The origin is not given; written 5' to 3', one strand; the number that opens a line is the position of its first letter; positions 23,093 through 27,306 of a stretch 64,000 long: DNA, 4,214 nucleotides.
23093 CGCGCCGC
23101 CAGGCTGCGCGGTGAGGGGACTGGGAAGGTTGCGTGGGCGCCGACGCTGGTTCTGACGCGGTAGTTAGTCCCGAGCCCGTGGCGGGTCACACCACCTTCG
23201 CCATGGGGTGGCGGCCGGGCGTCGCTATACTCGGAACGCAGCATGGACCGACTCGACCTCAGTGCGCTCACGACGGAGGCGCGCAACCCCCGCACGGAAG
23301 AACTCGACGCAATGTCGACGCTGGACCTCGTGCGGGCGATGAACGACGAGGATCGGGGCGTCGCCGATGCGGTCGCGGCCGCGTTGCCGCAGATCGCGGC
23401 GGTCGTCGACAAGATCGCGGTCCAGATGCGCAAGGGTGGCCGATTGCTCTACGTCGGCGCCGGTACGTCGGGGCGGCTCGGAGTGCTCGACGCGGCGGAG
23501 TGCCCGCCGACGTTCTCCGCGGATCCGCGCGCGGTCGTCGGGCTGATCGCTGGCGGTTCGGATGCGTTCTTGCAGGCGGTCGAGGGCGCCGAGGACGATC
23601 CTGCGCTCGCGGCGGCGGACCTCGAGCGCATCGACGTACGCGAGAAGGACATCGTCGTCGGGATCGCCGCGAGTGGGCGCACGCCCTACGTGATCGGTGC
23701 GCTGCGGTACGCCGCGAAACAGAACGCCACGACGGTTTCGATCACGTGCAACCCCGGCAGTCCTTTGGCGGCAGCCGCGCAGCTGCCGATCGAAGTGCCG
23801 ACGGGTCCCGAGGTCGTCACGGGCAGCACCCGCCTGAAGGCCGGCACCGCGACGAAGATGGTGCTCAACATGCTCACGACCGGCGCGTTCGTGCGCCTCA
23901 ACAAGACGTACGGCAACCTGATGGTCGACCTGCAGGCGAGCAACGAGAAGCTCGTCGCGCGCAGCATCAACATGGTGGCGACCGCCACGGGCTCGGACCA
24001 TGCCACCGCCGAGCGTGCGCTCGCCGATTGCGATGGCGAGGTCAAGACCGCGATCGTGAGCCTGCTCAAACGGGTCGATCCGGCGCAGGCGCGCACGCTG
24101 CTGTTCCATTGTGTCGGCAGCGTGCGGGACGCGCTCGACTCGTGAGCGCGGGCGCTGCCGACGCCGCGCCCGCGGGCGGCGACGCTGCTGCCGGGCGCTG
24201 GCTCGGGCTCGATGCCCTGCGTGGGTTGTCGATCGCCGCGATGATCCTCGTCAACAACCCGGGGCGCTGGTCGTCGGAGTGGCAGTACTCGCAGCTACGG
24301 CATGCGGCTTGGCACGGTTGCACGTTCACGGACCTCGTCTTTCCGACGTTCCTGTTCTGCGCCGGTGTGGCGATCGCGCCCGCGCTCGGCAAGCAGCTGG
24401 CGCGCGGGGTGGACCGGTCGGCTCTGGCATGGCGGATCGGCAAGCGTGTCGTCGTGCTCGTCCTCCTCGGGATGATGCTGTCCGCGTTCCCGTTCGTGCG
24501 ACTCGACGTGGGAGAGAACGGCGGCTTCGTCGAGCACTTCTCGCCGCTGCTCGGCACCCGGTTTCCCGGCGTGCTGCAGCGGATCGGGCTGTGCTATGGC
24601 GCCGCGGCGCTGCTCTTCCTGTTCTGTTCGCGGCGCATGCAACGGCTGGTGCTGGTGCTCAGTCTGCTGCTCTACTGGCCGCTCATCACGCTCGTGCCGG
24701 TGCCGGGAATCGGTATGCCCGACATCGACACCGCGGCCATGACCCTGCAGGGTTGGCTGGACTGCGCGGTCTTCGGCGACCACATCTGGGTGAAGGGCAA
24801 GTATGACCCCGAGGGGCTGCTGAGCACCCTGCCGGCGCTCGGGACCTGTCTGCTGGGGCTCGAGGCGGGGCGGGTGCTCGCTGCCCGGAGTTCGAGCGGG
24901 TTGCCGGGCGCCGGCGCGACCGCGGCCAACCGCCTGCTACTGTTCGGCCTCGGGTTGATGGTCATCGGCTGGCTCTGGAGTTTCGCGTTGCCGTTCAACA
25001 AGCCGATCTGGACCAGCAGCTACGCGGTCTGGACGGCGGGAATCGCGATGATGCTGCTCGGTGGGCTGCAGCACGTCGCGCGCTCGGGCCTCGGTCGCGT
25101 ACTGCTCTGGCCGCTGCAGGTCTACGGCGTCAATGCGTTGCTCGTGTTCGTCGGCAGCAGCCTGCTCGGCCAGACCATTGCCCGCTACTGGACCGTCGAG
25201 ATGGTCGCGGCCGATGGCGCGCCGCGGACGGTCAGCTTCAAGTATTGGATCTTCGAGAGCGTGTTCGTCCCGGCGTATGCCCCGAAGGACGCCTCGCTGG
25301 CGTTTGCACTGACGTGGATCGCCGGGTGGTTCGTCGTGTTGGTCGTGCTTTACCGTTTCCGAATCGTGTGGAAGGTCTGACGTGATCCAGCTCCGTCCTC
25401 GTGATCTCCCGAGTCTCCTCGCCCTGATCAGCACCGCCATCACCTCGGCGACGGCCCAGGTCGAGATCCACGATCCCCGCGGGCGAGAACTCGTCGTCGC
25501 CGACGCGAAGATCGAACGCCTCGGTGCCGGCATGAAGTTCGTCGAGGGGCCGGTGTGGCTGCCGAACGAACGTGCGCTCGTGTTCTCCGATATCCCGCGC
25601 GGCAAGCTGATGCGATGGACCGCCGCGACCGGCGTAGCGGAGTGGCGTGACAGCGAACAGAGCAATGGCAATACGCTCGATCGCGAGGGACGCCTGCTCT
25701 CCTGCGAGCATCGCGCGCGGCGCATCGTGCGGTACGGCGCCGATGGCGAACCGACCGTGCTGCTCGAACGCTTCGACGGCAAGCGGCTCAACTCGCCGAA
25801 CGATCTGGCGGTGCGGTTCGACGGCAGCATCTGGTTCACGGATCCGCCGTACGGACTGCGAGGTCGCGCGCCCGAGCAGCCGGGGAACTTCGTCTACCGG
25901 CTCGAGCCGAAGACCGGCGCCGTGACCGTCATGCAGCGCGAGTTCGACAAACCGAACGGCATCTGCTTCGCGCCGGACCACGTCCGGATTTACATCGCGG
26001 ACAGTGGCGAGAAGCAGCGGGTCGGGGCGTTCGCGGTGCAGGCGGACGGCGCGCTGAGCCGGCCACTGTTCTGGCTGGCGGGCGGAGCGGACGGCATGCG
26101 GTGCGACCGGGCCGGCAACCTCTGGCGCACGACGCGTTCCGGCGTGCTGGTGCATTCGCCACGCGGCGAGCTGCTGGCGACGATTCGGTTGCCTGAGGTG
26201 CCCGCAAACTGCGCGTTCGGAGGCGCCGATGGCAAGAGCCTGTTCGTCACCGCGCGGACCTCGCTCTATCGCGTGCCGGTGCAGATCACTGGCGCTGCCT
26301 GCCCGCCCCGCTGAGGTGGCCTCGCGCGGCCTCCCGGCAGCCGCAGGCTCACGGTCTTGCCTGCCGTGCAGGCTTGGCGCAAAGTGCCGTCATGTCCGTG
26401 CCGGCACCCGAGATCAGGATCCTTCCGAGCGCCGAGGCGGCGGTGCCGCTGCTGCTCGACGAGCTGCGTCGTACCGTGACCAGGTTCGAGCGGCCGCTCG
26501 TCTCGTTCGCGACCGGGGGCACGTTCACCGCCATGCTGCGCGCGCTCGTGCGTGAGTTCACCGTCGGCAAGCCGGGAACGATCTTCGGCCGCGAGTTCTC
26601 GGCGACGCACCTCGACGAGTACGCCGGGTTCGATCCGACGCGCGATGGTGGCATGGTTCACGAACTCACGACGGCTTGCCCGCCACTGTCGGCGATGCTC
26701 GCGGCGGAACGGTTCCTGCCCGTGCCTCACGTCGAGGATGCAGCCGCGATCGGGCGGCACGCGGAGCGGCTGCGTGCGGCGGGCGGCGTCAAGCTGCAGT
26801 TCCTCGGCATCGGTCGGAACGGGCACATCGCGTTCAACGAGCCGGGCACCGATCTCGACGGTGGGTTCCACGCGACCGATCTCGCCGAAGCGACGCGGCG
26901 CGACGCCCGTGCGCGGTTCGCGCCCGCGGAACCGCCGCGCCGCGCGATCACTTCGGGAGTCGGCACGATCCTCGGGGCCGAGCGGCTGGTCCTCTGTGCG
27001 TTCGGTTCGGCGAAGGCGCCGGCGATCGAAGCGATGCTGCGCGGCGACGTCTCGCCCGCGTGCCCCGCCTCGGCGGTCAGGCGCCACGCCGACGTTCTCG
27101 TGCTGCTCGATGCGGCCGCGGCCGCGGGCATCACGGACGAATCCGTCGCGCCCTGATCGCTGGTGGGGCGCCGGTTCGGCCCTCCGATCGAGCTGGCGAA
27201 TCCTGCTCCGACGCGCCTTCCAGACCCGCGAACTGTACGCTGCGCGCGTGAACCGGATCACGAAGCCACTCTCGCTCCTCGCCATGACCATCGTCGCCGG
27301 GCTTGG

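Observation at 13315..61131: Gln at the predicted +1 position of essentially every Sec-type signal peptide in the window (a Q-rule)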

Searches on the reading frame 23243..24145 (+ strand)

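Call 67: search_protein_families(library=pfam, proteins=[window:23243-24145:+], max_evalue=0.00001)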
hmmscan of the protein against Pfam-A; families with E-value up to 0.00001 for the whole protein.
window:23243-24145:+ (300 aa): 5 families
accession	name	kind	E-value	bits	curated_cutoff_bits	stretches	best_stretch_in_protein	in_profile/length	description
PF22645.1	GKRP_SIS_N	-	2.9e-21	75.8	27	1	50-157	1-112/113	Glucokinase regulatory protein N-terminal SIS domain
PF01380.27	SIS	-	3.8e-13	49.8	25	1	131-212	50-129/131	SIS domain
PF22198.1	GKRP_SIS_2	-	3.8e-10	40.3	27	1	50-121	6-78/191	Glucokinase regulatory protein, second SIS domain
PF13580.11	SIS_2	-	3.3e-08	34.1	27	1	45-168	15-137/138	SIS domain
PF20741.3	GKRP-like_C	-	6.6e-07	30.2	27.7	1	225-260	2-37/100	C-terminal lid domain of glucokinase regulatory protein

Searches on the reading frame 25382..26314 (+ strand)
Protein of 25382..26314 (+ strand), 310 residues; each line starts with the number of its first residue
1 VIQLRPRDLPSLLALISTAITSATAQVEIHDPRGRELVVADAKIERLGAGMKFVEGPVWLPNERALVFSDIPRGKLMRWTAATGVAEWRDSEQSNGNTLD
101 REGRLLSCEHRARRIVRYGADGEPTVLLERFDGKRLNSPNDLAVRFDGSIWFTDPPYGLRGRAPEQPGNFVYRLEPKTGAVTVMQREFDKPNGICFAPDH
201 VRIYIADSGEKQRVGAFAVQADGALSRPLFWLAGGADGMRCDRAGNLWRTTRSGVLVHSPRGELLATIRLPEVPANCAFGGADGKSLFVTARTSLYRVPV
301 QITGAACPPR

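Call 8: search_protein_families(library=pfam, proteins=[window:25382-26314:+])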
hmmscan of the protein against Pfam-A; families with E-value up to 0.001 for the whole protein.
window:25382-26314:+ (310 aa): 1 family
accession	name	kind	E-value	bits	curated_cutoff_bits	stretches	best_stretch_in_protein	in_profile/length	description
PF08450.18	SGL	-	9e-47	160.2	26.3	1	55-291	3-244/246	SMP-30/Gluconolactonase/LRE-like region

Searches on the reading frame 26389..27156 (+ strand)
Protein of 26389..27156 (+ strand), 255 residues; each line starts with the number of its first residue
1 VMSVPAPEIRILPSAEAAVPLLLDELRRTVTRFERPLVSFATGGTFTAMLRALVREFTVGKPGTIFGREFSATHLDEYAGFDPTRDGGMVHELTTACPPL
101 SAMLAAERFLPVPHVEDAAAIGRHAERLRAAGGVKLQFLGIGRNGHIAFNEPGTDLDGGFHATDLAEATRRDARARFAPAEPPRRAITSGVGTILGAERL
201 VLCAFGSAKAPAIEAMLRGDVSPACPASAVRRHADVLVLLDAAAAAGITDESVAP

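Call 67: search_protein_families(library=pfam, proteins=[window:26389-27156:+], max_evalue=0.00001)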
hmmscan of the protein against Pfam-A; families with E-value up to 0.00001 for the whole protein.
window:26389-27156:+ (255 aa): 1 family
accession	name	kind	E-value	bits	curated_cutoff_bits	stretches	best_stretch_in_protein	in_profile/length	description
PF01182.26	Glucosamine_iso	-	3.6e-09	37.3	27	1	104-235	91-221/225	Glucosamine-6-phosphate isomerases/6-phosphogluconolactonase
